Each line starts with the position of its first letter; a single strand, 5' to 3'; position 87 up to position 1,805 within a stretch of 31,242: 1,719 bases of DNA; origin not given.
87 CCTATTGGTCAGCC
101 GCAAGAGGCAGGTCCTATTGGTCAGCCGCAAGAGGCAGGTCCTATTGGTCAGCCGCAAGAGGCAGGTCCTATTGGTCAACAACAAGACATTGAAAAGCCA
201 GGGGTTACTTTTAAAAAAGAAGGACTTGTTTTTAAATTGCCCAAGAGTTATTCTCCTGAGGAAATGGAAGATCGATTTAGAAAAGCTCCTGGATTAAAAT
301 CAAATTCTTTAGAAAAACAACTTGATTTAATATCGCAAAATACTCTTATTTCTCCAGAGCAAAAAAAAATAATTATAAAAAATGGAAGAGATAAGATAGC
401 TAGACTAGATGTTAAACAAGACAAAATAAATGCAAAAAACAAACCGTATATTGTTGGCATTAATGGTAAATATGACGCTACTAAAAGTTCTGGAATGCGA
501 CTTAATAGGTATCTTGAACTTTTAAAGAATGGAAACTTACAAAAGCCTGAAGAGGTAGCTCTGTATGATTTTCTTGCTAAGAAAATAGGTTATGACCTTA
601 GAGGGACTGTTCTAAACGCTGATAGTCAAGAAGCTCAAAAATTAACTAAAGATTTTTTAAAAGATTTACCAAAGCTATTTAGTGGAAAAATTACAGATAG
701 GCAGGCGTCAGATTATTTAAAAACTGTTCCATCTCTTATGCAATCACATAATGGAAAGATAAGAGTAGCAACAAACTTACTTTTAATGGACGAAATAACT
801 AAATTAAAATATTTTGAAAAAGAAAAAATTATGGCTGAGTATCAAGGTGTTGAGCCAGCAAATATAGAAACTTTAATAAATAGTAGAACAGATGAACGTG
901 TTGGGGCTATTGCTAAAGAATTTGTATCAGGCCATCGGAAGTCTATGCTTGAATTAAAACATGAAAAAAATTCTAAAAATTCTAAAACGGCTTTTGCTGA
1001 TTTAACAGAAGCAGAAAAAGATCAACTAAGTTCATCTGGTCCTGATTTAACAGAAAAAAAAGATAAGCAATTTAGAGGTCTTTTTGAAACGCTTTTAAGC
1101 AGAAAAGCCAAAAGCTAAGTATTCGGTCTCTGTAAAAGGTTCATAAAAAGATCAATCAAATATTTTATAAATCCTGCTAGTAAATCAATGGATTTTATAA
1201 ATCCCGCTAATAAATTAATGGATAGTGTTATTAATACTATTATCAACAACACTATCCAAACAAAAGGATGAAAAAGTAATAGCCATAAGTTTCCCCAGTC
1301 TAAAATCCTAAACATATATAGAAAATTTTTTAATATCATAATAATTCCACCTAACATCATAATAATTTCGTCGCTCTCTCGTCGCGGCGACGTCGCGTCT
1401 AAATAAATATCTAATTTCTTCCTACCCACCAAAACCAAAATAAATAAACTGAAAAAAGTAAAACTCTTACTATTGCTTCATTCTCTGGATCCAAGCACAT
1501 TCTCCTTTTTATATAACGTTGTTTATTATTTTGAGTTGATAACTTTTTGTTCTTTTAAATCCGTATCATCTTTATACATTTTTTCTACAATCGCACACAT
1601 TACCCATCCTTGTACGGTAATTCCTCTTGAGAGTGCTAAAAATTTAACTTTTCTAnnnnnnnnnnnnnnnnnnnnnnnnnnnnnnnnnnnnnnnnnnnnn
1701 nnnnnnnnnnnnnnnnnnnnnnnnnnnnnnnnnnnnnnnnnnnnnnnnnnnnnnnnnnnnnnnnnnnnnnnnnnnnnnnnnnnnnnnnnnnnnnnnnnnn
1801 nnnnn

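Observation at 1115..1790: Hidden RHH regulator plus small membrane protein: an immI-like cassette antisense to the structural genes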

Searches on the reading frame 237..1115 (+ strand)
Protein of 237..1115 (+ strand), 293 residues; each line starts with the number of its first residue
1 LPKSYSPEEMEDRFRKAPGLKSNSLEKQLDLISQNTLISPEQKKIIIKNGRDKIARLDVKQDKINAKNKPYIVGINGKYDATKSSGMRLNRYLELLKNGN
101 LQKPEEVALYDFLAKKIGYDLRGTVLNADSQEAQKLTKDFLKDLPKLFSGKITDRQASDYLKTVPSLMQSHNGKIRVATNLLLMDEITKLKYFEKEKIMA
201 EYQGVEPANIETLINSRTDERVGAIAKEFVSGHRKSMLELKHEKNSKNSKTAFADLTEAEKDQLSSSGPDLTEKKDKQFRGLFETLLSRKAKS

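Call 5: search_protein_families(library=pfam, proteins=[window:237-1115:+], max_evalue=1)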
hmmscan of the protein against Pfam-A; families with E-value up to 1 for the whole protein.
window:237-1115:+ (293 aa): 2 families
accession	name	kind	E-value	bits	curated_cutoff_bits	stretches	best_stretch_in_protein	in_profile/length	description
PF16022.11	DUF4783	-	0.0021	18.5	24.1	1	108-179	15-85/102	Domain of unknown function (DUF4783)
PF10425.15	SdrG_C_C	-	0.047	14.3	24.4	1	51-93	100-139/156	C-terminus of bacterial fibrinogen-binding adhesin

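Call 6: search_protein_families(library=phrogs, proteins=[window:237-1115:+], max_evalue=1)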
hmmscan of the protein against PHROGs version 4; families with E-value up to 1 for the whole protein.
window:237-1115:+ (293 aa): 2 families
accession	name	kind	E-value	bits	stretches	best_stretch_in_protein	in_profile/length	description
phrog_8412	-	unknown function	0.016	16.3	1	210-258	20-63/77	-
phrog_30054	-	unknown function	0.16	13.3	1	52-109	2-56/111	-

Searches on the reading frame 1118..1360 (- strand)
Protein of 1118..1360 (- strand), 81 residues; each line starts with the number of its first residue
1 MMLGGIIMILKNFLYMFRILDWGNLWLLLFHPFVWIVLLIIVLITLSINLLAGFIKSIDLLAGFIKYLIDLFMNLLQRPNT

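Call 54: search_protein_representatives(protein=window:1118-1360:-)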
Query: 81 residues. Proteins with E-value up to 0.001 (for the whole library): 2; up to 1e-10: 1; up to 1e-30: 1. The best 2 are listed.
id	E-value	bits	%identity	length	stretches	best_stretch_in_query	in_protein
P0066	1.5e-40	153.0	99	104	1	1-81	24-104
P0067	4.3e-06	43.1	30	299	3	3-72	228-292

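Call 69: search_protein_families(library=padloc, proteins=[window:1118-1360:-], max_evalue=0.1)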
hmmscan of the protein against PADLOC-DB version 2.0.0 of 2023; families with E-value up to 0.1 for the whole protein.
window:1118-1360:- (81 aa): 0 families

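Call 70: search_protein_families(library=phrogs, proteins=[window:1118-1360:-], max_evalue=0.01)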
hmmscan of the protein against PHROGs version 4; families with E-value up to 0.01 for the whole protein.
window:1118-1360:- (81 aa): 0 families

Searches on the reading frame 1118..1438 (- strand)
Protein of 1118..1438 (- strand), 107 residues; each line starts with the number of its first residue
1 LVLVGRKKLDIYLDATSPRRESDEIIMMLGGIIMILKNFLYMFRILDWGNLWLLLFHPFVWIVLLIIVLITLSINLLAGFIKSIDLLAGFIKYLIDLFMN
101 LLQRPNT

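Call 5: search_protein_families(library=pfam, proteins=[window:1118-1438:-], max_evalue=1)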
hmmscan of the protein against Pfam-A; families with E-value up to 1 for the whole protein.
window:1118-1438:- (107 aa): 0 families

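Call 6: search_protein_families(library=phrogs, proteins=[window:1118-1438:-], max_evalue=1)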
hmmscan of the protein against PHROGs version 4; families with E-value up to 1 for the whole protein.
window:1118-1438:- (107 aa): 1 family
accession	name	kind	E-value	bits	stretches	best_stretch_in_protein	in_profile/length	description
phrog_1068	-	tail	0.0095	15.7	1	34-99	377-442/706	tail length tape measure protein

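Call 45: find_homologous_proteins(query=window:1118-1438:-, max_evalue=0.001)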
Query window:1118-1438:- (107 aa): 1 proteins with E <= 0.001 among 8 candidates.
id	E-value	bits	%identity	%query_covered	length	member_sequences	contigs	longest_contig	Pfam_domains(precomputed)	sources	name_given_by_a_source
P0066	4.7e-57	209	98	97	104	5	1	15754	-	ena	-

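Call 69: search_protein_families(library=padloc, proteins=[window:1118-1438:-], max_evalue=0.1)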
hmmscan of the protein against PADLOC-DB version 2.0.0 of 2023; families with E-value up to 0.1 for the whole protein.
window:1118-1438:- (107 aa): 0 families

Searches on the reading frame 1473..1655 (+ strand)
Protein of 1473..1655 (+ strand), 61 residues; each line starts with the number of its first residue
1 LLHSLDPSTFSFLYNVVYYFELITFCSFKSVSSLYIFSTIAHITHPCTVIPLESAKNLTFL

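Call 5: search_protein_families(library=pfam, proteins=[window:1473-1655:+], max_evalue=1)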
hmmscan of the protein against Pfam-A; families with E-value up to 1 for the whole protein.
window:1473-1655:+ (61 aa): 0 families

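Call 6: search_protein_families(library=phrogs, proteins=[window:1473-1655:+], max_evalue=1)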
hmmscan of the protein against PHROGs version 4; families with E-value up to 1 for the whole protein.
window:1473-1655:+ (61 aa): 1 family
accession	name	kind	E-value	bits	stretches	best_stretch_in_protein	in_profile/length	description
phrog_32334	-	unknown function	0.27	12.4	1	26-60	28-61/76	-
